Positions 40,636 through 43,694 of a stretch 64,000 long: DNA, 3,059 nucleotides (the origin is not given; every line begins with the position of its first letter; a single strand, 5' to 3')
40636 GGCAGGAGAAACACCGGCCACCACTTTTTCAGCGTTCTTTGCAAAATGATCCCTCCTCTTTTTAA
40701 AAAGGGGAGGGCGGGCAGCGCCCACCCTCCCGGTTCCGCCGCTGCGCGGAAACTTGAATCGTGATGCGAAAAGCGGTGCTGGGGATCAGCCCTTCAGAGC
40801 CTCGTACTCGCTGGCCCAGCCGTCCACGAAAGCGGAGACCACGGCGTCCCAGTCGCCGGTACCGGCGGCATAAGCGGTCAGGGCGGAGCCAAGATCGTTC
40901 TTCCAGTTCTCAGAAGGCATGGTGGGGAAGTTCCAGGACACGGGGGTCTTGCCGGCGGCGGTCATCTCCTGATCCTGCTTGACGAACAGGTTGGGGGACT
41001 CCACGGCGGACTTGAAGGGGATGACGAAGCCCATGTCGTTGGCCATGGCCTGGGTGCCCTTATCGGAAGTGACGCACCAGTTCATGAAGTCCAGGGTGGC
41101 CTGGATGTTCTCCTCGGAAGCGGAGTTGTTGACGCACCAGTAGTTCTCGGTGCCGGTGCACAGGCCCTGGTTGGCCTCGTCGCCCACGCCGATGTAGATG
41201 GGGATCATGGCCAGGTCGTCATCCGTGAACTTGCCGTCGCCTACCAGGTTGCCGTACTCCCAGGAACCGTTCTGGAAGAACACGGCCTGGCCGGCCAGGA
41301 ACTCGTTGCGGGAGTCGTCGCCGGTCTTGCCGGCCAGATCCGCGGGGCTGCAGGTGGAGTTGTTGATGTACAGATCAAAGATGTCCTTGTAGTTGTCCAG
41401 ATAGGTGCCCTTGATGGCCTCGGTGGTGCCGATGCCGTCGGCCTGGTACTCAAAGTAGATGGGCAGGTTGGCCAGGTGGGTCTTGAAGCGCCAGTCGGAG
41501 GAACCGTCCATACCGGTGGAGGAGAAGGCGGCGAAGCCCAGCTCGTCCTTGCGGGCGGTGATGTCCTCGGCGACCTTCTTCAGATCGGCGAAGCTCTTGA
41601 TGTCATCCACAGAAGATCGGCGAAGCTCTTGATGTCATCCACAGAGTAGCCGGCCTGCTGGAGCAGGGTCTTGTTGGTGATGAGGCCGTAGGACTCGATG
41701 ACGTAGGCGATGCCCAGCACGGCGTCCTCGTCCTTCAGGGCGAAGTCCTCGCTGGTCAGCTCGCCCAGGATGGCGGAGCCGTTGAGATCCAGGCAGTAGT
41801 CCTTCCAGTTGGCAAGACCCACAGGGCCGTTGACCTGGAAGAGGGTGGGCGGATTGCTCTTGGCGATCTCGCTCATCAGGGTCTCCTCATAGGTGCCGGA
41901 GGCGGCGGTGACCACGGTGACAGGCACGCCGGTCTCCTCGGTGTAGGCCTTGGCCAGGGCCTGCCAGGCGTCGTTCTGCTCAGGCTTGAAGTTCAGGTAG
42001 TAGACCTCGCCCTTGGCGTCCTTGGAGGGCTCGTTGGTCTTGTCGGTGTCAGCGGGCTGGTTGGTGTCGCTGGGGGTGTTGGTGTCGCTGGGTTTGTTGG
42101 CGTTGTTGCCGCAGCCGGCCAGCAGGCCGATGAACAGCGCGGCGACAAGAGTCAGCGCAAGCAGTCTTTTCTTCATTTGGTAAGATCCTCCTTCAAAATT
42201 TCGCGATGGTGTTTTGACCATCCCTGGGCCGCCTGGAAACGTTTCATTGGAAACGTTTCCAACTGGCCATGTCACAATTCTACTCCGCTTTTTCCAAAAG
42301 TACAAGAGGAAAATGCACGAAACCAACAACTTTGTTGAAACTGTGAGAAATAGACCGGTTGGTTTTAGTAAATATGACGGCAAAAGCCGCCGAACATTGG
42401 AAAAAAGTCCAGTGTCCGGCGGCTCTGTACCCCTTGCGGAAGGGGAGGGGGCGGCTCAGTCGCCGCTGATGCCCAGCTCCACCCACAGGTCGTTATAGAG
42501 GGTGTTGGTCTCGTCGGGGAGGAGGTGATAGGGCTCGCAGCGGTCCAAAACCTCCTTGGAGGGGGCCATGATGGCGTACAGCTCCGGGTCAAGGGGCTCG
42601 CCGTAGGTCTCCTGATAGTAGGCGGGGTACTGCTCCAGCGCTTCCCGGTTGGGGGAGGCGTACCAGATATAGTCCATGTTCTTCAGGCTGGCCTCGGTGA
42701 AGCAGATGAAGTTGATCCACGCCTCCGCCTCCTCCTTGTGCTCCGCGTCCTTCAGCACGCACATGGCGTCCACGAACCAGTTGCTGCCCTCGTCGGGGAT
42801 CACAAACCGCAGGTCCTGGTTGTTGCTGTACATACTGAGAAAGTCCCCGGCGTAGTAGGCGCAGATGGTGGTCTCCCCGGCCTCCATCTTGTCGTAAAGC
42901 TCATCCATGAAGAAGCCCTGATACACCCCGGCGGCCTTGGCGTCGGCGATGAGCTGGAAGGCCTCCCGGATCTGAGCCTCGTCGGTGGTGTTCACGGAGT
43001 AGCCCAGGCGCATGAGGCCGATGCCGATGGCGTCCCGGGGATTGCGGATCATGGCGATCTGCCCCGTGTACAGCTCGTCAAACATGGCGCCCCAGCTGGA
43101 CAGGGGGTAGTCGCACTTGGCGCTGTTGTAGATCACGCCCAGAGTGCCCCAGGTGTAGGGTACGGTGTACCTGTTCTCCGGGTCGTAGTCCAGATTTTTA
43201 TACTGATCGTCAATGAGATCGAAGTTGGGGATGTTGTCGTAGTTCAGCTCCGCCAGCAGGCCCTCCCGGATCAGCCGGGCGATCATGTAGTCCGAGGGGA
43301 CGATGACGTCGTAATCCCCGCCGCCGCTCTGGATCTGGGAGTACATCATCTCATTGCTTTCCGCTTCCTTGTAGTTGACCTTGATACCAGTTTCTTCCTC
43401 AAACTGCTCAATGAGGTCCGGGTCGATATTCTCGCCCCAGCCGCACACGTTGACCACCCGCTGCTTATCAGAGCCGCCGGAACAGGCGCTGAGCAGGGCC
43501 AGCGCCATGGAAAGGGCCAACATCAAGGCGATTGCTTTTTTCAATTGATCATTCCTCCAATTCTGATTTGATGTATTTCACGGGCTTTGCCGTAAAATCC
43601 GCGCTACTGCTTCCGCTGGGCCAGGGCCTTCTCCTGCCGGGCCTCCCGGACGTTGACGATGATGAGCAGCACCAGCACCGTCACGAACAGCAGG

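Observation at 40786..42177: Sugar-binding lipoprotein gene inactivated by a perfect 32-bp tandem duplication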

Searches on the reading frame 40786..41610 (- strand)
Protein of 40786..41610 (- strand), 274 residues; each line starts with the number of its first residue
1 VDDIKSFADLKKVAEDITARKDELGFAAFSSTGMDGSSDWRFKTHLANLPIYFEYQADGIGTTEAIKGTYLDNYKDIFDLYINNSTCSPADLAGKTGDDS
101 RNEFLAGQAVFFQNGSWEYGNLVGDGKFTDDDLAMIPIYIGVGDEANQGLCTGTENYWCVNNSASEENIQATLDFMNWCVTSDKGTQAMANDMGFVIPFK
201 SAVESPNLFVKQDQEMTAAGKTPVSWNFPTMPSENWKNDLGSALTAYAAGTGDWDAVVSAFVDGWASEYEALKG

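Call 13: find_encoding_contigs(protein=window:40786-41610:-, flank=3000, max_places=10)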
Protein window:40786-41610:- (274 aa): 2 contigs read that carry it; 1 place shown.
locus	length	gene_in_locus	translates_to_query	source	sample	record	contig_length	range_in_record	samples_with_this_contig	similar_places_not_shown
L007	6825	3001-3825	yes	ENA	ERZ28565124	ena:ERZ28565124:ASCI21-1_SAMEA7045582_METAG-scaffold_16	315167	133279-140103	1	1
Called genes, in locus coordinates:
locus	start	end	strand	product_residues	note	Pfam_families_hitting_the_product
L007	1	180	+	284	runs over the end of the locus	PF00528:BPD_transp_1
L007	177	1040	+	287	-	PF00528:BPD_transp_1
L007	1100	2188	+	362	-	PF02030:Lipoprotein_8 (weak), PF01547:SBP_bac_1, PF13416:SBP_bac_8, PF13531:SBP_bac_11, PF13343:SBP_bac_6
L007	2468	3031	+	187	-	PF01547:SBP_bac_1 (weak), PF13416:SBP_bac_8 (weak)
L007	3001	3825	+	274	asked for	PF13416:SBP_bac_8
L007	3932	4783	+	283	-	PF00528:BPD_transp_1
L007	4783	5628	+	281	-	PF00528:BPD_transp_1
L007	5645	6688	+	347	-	PF00356:LacI, PF00532:Peripla_BP_1, PF13407:Peripla_BP_4 (weak), PF13377:Peripla_BP_3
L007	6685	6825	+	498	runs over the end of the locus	PF02446:Glyco_hydro_77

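Call 18: list_cluster_members(proteins=[P0001, P0002, P0003, window:40786-41610:-, window:41580-42176:-])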
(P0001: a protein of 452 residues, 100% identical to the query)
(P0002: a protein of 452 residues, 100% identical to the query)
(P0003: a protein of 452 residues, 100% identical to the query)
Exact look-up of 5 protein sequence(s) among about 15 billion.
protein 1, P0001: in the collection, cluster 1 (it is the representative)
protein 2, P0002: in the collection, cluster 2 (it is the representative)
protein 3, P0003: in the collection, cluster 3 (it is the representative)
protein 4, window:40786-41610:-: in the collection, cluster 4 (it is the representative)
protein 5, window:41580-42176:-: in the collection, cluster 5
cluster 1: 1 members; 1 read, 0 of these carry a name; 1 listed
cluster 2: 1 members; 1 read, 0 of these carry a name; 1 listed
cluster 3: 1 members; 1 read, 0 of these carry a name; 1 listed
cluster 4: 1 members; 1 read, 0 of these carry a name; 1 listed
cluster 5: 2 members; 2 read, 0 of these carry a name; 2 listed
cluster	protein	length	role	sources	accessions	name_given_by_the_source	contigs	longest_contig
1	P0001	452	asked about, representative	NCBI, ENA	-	-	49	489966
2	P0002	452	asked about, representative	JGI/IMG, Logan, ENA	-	-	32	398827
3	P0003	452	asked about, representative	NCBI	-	-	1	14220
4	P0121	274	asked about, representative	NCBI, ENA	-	-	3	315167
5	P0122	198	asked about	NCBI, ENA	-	-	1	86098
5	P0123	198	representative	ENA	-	-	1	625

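Call 20: find_encoding_contigs(protein=P0123, flank=3000)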
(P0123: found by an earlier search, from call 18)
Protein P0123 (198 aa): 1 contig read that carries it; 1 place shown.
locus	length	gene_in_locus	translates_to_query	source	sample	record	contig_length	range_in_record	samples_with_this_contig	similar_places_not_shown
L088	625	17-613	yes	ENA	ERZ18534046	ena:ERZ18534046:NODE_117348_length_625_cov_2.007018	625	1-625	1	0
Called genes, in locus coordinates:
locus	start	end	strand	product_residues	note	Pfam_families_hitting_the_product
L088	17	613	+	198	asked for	PF01547:SBP_bac_1, PF13416:SBP_bac_8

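Call 26: find_homologous_proteins(query=P0122, max_evalue=1e-40)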
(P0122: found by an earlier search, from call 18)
Query P0122 (198 aa): 954 proteins with E <= 1e-40 among 2313 candidates; the best 120 are listed.
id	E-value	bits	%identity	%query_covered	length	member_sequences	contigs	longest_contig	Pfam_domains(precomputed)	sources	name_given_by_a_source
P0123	1.2e-125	435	99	100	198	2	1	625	PF13416.12,PF01547.31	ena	-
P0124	2.8e-106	371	90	100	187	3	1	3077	PF13416.12,PF01547.31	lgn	-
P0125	1.3e-93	330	81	100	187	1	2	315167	PF13416.12,PF01547.31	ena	-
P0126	9.8e-76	272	68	94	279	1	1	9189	PF13416.12,PF01547.31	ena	-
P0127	1.2e-75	271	68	94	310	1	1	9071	PF13416.12,PF01547.31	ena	-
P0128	6.4e-75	269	72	94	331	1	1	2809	PF13416.12,PF01547.31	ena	-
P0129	8.9e-75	269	67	94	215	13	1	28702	PF13416.12,PF01547.31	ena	-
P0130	9.7e-75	268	65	98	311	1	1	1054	PF00497.26,PF13416.12,PF01547.31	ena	-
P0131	1.9e-74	268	67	94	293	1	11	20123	PF13416.12,PF01547.31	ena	-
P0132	2.0e-74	267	67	94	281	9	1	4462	PF13416.12,PF01547.31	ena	-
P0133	2.0e-74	267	67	94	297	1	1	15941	PF13416.12,PF01547.31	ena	-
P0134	2.4e-74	267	67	94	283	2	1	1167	PF13416.12,PF01547.31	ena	-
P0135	2.8e-74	267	73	78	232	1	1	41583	PF13416.12,PF01547.31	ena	-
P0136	3.2e-74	267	68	94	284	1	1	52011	PF13416.12,PF01547.31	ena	-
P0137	3.5e-74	267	67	94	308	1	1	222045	PF13416.12,PF01547.31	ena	-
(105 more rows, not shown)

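Call 28: find_encoding_contigs(protein=P0124, flank=3000)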
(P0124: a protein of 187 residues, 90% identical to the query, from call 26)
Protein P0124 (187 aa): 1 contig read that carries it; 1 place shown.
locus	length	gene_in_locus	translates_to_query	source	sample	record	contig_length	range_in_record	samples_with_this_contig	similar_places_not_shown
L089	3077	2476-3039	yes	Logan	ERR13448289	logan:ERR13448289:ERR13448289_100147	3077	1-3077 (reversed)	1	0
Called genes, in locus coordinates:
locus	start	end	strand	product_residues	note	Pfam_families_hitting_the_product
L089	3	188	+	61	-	?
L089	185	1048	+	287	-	PF00528:BPD_transp_1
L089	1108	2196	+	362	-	PF02030:Lipoprotein_8 (weak), PF01547:SBP_bac_1, PF13416:SBP_bac_8, PF13531:SBP_bac_11, PF13343:SBP_bac_6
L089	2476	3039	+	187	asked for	PF01547:SBP_bac_1, PF13416:SBP_bac_8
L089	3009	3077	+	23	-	?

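Call 29: find_encoding_contigs(protein=P0125, flank=3000)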
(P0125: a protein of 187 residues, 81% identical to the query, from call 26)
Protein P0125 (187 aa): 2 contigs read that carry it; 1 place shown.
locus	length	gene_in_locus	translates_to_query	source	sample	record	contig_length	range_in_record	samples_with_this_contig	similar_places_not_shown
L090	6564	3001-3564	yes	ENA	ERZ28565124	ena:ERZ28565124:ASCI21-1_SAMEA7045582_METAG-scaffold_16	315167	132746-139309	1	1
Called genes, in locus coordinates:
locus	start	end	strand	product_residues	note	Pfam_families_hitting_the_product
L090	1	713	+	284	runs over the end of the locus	PF00528:BPD_transp_1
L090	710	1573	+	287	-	PF00528:BPD_transp_1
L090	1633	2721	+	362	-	PF02030:Lipoprotein_8 (weak), PF01547:SBP_bac_1, PF13416:SBP_bac_8, PF13531:SBP_bac_11, PF13343:SBP_bac_6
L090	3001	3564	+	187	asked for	PF01547:SBP_bac_1 (weak), PF13416:SBP_bac_8 (weak)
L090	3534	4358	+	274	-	PF13416:SBP_bac_8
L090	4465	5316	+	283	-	PF00528:BPD_transp_1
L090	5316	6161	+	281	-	PF00528:BPD_transp_1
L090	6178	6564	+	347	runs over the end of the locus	PF00356:LacI, PF00532:Peripla_BP_1, PF13407:Peripla_BP_4 (weak), PF13377:Peripla_BP_3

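Call 30: list_cluster_members(proteins=[P0124, P0125, P0006, P0004])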
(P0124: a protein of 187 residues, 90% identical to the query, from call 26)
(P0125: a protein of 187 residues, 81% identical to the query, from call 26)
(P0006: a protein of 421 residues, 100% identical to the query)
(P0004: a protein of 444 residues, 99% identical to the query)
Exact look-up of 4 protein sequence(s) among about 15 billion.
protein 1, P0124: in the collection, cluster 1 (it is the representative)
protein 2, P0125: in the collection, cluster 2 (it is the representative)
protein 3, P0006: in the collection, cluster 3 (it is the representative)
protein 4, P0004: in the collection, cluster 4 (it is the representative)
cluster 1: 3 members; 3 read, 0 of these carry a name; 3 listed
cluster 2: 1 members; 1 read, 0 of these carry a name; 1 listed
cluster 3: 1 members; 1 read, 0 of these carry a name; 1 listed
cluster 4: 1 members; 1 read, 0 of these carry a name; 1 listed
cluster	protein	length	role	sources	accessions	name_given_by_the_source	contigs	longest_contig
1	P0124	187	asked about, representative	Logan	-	-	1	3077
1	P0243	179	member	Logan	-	-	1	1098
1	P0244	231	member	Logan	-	-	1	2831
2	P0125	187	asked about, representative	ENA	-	-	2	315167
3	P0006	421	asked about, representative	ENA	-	-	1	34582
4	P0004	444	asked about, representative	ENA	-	-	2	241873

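Call 48: find_encoding_contigs(protein=P0243, flank=1500, max_places=4)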
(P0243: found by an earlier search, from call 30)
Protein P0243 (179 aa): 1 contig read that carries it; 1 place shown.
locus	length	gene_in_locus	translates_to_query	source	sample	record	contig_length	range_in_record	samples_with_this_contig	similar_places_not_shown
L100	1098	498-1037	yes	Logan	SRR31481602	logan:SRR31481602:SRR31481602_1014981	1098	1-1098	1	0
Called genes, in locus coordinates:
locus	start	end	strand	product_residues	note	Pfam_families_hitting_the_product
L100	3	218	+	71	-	?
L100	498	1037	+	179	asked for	PF01547:SBP_bac_1 (weak), PF13416:SBP_bac_8 (weak)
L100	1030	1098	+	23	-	?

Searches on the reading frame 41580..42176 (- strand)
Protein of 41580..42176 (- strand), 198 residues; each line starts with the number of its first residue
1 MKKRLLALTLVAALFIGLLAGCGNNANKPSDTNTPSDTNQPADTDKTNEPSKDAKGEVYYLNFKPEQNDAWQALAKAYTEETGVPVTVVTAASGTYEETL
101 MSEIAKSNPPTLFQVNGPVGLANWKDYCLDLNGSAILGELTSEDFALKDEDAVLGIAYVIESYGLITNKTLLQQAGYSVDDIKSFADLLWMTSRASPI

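Call 12: find_encoding_contigs(protein=window:41580-42176:-, flank=3000, max_places=10)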
Protein window:41580-42176:- (198 aa): no gene with exactly this product is on record in the collection.

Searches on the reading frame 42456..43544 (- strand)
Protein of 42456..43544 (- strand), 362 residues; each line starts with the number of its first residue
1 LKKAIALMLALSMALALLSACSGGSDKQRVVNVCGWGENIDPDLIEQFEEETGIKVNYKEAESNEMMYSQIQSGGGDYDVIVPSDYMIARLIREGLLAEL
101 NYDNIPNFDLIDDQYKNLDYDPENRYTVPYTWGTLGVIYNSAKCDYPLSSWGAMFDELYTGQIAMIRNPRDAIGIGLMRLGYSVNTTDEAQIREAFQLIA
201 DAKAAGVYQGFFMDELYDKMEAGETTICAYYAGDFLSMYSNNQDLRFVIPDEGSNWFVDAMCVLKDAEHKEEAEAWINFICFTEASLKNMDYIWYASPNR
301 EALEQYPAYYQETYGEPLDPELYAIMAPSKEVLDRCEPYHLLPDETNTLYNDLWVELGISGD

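Call 67: search_protein_families(library=pfam, max_evalue=0.000001, proteins=[window:42456-43544:-])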
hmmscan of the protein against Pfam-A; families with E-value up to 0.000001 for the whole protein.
window:42456-43544:- (362 aa): 4 families
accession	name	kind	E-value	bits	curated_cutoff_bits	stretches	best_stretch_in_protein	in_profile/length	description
PF13416.11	SBP_bac_8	-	2.9e-28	99.9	27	1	44-304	2-267/279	Bacterial extracellular solute-binding protein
PF13343.11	SBP_bac_6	-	1.8e-21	77.1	24.6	1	79-281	5-203/245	Bacterial extracellular solute-binding protein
PF01547.30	SBP_bac_1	-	5.2e-19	69.8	26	1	43-280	12-300/307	Bacterial extracellular solute-binding protein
PF13531.11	SBP_bac_11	-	1.3e-09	38.6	25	1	43-280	15-212/227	Bacterial extracellular solute-binding protein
